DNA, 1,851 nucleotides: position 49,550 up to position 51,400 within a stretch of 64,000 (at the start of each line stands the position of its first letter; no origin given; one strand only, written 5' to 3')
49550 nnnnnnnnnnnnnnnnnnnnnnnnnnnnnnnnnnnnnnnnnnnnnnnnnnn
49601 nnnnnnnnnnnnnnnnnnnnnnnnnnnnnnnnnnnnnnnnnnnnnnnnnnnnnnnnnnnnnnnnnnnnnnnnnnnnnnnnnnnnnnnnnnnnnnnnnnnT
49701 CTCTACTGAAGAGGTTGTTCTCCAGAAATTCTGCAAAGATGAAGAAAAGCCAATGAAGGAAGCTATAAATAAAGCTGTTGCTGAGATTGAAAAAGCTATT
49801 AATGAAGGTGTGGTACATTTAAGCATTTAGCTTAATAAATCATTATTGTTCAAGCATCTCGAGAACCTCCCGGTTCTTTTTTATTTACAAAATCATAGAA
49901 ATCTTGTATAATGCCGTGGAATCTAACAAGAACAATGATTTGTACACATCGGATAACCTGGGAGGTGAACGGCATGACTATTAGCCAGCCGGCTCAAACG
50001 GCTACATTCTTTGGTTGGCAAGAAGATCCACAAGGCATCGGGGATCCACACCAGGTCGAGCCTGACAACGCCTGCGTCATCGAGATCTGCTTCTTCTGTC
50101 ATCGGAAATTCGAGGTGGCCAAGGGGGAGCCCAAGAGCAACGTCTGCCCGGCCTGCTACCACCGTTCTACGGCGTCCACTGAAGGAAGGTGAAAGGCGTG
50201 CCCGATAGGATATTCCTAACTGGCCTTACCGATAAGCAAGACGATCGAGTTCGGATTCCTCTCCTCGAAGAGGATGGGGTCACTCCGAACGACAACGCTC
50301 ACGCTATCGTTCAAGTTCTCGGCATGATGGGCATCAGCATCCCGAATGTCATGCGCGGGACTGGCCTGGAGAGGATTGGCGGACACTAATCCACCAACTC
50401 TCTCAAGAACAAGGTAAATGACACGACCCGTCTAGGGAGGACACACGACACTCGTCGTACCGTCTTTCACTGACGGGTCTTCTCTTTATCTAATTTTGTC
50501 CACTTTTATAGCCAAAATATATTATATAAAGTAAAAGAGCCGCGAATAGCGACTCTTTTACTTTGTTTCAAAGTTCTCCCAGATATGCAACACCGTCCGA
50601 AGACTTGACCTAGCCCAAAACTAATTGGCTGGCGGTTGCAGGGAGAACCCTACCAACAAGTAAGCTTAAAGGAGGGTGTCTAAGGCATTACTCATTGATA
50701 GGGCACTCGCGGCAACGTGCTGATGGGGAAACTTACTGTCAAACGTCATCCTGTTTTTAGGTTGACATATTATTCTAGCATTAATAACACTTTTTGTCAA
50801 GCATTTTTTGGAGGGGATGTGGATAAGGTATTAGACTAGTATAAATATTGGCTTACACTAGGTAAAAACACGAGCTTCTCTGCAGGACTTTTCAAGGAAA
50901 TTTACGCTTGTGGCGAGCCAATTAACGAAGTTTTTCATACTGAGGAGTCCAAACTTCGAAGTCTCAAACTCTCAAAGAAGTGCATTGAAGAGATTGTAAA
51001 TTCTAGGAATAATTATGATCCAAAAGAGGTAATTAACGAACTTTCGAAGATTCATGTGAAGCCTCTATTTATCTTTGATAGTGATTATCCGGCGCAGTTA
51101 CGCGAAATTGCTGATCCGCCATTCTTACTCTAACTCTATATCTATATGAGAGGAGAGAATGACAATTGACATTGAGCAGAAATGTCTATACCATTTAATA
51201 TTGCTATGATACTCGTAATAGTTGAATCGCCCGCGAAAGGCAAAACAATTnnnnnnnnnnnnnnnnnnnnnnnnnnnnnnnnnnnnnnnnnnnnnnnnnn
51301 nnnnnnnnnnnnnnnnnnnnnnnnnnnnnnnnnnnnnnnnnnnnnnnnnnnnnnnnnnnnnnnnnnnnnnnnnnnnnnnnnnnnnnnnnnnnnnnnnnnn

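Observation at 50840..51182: Truncated dprA relic immediately upstream of topA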

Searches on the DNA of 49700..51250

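Call 9: search_rna_families(source=window, start=49700, end=51250, threshold=evalue, max_evalue=10, show_alignments=3)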
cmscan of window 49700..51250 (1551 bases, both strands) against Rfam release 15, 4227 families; matches with E-value up to 10: 7.
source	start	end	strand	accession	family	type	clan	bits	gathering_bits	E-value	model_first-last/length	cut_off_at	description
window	50528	50591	-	RF02495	ohsC_RNA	Gene; antitoxin;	-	21.9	50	1.9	1-77/77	no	Oppression of Hydrophobic ORF by sRNA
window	50486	50569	-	RF04348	Plastid-psbM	Cis-reg;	-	21.5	52.7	4.8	1-79/79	no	Plastid-psbM 3UTR RNA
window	50408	50564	+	RF02578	tsr25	Gene; sRNA;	-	16.5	63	1.1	1-181/181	no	S. aureus tsr25 small RNA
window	51111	51179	-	RF01915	mir-2238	Gene; miRNA;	-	16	52.2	6.9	1-86/86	no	mir-2238 microRNA precursor family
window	49870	50024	+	RF01669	P14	Gene; sRNA;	-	14.9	45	6.7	1-146/146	no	Pseudomonas sRNA P14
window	50477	50588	-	RF02082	STnc540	Gene; sRNA;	-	14.7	38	4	1-202/202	no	Enterobacterial sRNA STnc540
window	50479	50643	-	RF00090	SNORA74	Gene; snRNA; snoRNA; HACA-box;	CL00043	13.9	71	1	1-201/201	no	Small nucleolar RNA SNORA74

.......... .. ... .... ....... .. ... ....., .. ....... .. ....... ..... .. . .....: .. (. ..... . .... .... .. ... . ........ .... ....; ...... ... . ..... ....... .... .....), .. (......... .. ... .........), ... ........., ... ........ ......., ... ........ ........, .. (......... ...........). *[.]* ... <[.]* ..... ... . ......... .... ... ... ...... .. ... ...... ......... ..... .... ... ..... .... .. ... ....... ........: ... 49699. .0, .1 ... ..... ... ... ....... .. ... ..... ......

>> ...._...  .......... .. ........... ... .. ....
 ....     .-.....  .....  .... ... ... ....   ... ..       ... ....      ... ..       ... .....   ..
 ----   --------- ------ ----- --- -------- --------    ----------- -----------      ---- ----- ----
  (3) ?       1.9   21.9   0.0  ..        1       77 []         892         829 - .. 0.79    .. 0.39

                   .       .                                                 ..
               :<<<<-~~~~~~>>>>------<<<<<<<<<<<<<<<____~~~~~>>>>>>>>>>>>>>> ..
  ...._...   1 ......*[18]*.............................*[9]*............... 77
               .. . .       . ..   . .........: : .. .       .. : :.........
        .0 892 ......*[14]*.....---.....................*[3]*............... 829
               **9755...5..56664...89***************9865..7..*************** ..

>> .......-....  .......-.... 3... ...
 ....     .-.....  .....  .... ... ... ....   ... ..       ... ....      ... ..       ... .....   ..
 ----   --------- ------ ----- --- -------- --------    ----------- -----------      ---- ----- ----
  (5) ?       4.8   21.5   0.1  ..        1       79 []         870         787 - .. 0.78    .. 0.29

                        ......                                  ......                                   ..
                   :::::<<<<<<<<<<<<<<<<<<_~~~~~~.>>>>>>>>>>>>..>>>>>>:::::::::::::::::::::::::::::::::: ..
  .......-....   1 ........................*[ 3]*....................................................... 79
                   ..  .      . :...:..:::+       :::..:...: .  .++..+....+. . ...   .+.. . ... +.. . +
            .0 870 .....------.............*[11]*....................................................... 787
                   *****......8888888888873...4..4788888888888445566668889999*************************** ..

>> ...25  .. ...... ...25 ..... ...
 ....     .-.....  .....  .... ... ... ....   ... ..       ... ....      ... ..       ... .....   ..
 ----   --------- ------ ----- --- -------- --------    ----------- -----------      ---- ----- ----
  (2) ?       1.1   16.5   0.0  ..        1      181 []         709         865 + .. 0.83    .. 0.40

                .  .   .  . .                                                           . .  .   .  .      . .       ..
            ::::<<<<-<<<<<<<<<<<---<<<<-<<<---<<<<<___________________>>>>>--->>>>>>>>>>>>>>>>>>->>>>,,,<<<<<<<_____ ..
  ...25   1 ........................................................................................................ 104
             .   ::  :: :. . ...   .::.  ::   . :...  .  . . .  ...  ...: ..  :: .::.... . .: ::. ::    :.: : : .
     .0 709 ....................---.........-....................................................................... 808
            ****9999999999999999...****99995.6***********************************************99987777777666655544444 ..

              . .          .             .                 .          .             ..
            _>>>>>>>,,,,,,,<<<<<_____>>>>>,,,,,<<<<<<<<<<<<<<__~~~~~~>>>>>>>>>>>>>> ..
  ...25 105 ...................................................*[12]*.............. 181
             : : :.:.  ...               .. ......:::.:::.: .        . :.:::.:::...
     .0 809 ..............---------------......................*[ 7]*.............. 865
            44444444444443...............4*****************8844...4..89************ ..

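Call 44: search_rna_families(source=window, start=50510, end=50780, threshold=evalue, max_evalue=10, show_alignments=2)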
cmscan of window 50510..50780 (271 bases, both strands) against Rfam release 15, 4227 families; matches with E-value up to 10: 3.
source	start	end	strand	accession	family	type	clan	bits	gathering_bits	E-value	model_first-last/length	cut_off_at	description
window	50510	50564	+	RF02495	ohsC_RNA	Gene; antitoxin;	-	20.3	50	0.76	17-77/77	5'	Oppression of Hydrophobic ORF by sRNA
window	50510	50562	+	RF01816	RsaA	Gene; sRNA;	-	15.8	50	2.6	82-134/134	5'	RNA Staph. aureus A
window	50527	50565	+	RF03833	mir-5928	Gene; miRNA;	-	14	59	6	11-64/75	no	mir-5928 microRNA precursor family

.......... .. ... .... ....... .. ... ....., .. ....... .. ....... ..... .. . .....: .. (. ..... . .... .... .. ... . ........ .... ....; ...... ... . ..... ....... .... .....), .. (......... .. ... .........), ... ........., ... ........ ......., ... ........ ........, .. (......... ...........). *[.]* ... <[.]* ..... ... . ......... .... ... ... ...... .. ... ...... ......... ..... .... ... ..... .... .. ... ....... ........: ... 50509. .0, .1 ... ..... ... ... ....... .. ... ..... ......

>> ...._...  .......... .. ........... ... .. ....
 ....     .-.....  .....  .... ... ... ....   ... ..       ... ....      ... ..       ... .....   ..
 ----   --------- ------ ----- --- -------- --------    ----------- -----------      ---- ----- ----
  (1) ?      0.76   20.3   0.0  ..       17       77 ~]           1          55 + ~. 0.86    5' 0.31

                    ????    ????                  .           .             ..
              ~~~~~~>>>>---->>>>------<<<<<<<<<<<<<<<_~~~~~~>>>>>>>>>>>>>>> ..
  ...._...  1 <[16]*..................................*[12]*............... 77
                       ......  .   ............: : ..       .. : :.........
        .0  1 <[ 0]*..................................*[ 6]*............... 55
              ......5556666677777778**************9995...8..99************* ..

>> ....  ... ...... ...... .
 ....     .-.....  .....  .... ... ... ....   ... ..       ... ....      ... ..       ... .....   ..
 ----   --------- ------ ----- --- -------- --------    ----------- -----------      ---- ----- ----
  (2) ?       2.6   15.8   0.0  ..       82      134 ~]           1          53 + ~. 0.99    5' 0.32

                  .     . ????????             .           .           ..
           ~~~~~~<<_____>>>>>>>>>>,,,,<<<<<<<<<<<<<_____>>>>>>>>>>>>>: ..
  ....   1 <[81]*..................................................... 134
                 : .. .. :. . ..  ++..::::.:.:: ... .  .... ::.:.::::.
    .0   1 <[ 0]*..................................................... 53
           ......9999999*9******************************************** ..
